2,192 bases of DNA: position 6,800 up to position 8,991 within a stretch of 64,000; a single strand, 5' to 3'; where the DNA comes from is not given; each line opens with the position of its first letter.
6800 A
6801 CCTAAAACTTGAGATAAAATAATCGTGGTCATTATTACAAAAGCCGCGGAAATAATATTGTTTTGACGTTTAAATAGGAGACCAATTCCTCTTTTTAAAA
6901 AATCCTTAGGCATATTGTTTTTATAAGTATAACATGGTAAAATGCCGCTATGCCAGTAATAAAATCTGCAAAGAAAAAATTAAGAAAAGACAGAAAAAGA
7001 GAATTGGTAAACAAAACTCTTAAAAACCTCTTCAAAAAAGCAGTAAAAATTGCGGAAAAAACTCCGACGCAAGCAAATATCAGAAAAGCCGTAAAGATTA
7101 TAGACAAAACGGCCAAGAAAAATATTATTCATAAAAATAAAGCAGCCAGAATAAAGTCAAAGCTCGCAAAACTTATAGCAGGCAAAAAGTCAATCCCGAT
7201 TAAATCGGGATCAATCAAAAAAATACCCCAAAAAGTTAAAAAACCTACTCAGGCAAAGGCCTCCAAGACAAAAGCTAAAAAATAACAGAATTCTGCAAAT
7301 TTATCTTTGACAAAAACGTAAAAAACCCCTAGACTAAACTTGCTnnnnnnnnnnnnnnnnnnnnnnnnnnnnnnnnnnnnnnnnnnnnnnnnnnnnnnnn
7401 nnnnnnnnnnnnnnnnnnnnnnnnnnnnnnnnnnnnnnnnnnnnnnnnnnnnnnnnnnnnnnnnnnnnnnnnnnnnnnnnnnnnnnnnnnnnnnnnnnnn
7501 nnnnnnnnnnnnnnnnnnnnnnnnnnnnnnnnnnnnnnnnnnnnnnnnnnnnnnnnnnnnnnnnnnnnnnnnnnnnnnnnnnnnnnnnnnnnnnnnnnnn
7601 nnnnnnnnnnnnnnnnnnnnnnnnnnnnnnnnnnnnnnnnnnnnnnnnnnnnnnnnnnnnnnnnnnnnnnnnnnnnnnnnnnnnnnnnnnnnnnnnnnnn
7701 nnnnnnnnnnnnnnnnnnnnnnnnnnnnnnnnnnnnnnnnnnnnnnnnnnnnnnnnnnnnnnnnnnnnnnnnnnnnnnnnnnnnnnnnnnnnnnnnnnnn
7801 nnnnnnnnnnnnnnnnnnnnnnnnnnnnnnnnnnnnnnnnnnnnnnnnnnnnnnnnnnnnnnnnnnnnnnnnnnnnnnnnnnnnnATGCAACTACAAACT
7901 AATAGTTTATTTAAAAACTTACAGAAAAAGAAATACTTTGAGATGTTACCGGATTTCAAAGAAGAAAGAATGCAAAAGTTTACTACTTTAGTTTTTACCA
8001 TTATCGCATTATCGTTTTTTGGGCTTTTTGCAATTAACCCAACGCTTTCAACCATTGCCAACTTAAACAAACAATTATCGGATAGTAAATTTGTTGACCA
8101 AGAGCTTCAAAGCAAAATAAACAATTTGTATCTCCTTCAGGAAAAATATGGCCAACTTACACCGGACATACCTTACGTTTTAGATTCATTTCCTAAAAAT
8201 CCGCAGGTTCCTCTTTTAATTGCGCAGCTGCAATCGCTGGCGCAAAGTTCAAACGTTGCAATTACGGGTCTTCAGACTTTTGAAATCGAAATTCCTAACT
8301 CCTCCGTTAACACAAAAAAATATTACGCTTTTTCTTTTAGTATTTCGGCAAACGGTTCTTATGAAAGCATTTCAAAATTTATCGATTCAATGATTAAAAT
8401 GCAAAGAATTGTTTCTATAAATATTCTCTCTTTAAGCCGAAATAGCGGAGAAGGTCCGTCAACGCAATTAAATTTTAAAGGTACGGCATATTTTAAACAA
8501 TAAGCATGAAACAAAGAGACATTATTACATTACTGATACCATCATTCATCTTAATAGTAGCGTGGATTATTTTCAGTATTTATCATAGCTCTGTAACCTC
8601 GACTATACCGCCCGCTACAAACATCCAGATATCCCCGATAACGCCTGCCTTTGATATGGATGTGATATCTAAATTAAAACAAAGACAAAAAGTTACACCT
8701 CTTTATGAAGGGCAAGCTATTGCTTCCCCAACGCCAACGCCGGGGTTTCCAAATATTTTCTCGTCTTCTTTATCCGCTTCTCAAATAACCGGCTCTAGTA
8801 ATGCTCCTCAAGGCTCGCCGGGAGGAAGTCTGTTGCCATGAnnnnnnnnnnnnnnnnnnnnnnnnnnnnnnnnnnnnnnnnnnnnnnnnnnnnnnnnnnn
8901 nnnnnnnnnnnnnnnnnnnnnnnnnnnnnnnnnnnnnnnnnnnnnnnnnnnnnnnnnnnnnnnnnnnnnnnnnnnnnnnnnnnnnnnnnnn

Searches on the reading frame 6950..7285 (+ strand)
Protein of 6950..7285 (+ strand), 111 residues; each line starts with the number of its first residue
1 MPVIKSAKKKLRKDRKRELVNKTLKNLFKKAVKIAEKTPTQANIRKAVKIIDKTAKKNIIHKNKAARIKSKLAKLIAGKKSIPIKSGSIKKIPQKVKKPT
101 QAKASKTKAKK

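Call 4: search_protein_families(library=pfam, proteins=[window:6950-7285:+], max_evalue=0.01)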
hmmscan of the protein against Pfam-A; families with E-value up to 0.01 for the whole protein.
window:6950-7285:+ (111 aa): 1 family
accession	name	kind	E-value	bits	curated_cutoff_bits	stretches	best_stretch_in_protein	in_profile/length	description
PF01649.23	Ribosomal_S20p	-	1.9e-14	54.5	29.5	1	4-76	3-82/83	Ribosomal protein S20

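Call 5: search_protein_families(library=ncbifam, proteins=[window:6950-7285:+], max_evalue=0.01)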
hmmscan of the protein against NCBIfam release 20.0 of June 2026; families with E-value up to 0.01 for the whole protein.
window:6950-7285:+ (111 aa): 2 families
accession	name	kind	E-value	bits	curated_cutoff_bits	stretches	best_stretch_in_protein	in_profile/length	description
TIGR00029.2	S20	equivalog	4.4e-17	62.5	33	1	1-76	1-83/84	30S ribosomal protein S20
NF041920.1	DmpI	equivalog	0.0031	17.3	70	1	1-36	1-35/59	4-oxalocrotonate tautomerase DmpI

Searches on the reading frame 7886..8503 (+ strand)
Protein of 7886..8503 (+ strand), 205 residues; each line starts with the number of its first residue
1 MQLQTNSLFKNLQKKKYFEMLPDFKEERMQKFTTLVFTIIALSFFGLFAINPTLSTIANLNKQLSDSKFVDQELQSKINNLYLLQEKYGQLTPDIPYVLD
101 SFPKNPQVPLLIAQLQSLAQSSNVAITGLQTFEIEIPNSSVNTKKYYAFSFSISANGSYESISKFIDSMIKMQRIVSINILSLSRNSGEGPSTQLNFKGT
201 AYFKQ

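Call 4: search_protein_families(library=pfam, proteins=[window:7886-8503:+], max_evalue=0.01)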
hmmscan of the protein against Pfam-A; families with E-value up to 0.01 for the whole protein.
window:7886-8503:+ (205 aa): 2 families
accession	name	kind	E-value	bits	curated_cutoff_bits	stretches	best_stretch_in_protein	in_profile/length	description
PF04350.18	PilO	-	1.1e-15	58.5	22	1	72-201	16-138/145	Pilus assembly protein, PilO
PF10741.14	T2SSM_b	-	0.0046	17.3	21.7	1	111-195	19-101/111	Type II secretion system (T2SS), protein M subtype b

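Call 5: search_protein_families(library=ncbifam, proteins=[window:7886-8503:+], max_evalue=0.01)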
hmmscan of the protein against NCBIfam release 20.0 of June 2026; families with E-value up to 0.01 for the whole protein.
window:7886-8503:+ (205 aa): 0 families

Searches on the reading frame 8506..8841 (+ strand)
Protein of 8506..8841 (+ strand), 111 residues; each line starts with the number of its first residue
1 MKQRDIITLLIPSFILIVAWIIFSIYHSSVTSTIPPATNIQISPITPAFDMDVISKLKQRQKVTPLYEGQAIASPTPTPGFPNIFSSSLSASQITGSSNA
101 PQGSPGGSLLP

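Call 4: search_protein_families(library=pfam, proteins=[window:8506-8841:+], max_evalue=0.01)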
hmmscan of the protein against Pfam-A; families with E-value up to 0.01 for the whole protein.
window:8506-8841:+ (111 aa): 0 families

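Call 5: search_protein_families(library=ncbifam, proteins=[window:8506-8841:+], max_evalue=0.01)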
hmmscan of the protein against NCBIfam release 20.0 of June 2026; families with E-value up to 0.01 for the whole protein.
window:8506-8841:+ (111 aa): 0 families

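Call 63: search_protein_families(library=ncbifam, proteins=[window:8506-8841:+], max_evalue=10)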
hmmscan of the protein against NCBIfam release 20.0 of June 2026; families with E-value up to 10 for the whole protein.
window:8506-8841:+ (111 aa): 0 families
